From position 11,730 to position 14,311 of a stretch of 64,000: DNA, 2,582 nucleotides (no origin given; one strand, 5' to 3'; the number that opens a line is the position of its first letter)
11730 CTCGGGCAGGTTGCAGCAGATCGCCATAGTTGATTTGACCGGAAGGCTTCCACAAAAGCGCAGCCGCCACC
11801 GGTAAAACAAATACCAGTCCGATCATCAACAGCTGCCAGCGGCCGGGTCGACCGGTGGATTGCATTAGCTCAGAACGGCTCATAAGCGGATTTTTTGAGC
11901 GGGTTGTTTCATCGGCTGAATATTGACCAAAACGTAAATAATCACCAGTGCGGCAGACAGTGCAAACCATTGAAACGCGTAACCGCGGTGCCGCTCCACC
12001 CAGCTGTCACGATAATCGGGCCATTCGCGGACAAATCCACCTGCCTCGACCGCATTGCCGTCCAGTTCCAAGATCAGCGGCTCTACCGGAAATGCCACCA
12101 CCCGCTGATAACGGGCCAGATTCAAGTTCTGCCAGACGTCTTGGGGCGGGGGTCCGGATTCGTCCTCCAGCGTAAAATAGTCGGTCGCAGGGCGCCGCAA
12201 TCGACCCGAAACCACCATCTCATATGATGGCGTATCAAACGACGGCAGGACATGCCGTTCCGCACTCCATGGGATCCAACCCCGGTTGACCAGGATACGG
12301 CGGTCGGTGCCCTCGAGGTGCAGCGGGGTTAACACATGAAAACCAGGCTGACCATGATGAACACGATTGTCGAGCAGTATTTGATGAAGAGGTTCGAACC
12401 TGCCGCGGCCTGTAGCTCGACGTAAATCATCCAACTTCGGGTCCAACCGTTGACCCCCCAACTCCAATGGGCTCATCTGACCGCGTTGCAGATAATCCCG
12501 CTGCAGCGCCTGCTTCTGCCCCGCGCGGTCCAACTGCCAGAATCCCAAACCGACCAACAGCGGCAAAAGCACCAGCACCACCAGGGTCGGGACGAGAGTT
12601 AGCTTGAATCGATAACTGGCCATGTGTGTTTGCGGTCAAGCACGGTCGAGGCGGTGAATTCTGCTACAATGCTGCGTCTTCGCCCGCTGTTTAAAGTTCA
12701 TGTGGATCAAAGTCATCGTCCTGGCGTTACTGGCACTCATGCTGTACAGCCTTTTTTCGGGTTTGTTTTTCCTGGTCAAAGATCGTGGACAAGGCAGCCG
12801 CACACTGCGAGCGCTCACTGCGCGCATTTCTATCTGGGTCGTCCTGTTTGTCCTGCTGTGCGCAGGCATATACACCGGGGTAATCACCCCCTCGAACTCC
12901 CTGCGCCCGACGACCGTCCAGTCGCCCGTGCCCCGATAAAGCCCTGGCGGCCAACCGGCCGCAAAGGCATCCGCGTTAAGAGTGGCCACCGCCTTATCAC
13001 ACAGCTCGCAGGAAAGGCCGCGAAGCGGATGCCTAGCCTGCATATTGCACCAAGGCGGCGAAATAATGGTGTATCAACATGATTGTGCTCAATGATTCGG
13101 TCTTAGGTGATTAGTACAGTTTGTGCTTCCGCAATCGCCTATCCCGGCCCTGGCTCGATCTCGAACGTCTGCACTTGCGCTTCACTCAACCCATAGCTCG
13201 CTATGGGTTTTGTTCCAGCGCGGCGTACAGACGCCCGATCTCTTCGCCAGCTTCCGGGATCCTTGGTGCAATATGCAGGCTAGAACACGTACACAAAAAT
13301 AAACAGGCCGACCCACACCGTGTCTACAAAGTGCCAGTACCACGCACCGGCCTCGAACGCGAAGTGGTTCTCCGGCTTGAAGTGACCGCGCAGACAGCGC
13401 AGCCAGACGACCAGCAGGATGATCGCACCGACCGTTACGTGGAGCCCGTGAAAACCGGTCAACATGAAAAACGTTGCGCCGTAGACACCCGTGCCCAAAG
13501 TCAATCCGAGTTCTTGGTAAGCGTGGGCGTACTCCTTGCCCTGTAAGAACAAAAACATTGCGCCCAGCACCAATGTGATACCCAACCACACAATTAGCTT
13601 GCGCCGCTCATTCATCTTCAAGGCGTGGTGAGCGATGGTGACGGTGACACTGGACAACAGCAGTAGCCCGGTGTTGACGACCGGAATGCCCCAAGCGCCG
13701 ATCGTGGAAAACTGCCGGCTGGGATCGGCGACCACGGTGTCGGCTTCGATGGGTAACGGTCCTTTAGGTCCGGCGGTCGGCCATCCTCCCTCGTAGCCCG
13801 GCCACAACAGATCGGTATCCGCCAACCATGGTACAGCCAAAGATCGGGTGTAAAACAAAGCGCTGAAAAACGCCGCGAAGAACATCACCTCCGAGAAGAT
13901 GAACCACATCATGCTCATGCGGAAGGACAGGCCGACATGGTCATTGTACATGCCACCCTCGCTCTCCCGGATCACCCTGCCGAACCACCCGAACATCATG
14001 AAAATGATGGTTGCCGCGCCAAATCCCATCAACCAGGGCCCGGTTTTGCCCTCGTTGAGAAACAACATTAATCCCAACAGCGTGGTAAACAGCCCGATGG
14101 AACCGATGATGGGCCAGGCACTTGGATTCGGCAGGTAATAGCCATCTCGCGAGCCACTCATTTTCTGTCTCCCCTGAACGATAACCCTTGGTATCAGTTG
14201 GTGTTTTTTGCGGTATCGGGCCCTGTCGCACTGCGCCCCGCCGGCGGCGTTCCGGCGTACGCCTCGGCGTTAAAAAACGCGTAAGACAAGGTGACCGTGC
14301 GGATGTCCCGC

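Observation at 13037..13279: A MITE-like element family has three copies with 19-bp terminal inverted repeats and YTAR-type 4-bp flanks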

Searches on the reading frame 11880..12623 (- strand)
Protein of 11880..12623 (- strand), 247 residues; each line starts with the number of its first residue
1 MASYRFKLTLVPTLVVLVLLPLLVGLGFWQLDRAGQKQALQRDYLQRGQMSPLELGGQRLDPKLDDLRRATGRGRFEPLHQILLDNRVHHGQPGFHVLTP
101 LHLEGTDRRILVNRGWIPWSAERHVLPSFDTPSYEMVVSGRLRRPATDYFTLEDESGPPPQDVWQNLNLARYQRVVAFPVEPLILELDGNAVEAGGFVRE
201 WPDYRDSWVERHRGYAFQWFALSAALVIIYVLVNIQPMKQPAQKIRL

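Call 70: search_protein_families(library=pfam, proteins=[window:11880-12623:-], max_evalue=0.001)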
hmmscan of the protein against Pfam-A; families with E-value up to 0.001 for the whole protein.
window:11880-12623:- (247 aa): 1 family
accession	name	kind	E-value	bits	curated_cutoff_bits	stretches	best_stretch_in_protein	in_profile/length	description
PF02104.20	SURF1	-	2.4e-40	139.5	23.4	1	18-224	2-205/205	SURF1 family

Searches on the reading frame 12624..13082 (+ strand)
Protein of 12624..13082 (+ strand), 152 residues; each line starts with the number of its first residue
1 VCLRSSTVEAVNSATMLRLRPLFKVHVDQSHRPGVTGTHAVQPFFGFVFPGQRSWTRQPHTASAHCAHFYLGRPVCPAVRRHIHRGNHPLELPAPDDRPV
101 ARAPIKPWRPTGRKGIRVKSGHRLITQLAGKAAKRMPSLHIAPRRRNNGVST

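Call 70: search_protein_families(library=pfam, proteins=[window:12624-13082:+], max_evalue=0.001)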
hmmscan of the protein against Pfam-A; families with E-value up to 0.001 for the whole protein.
window:12624-13082:+ (152 aa): 0 families

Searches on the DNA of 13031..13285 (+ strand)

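Call 28: search_dna_similar(query=window:13031-13285:+, collection=plasmids, mode=distant, max_evalue=0.01)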
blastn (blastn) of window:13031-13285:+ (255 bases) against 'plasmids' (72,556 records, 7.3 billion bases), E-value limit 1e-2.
No match.

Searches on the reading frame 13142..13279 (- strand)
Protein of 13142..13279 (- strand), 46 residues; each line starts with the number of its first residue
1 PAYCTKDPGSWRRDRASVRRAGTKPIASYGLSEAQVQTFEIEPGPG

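Call 31: search_protein_families(library=pfam, proteins=[window:13142-13279:-], max_evalue=10)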
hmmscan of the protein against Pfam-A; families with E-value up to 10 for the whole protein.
seq(46 aa): 0 families

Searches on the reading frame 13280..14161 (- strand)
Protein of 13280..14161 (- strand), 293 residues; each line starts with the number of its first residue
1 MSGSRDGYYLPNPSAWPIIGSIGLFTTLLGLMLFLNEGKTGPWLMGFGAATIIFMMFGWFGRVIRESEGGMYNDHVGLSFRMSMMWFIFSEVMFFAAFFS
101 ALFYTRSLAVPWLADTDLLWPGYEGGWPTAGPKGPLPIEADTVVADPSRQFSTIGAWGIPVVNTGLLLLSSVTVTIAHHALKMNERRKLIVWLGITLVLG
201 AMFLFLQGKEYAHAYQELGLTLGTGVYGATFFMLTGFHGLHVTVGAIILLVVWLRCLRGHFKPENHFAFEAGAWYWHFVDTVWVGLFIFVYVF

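Call 70: search_protein_families(library=pfam, proteins=[window:13280-14161:-], max_evalue=0.001)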
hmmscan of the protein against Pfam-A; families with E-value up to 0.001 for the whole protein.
window:13280-14161:- (293 aa): 1 family
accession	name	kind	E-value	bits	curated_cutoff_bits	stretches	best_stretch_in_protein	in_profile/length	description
PF00510.24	COX3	-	2e-53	182.3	23.8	2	153-292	120-255/258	Cytochrome c oxidase subunit III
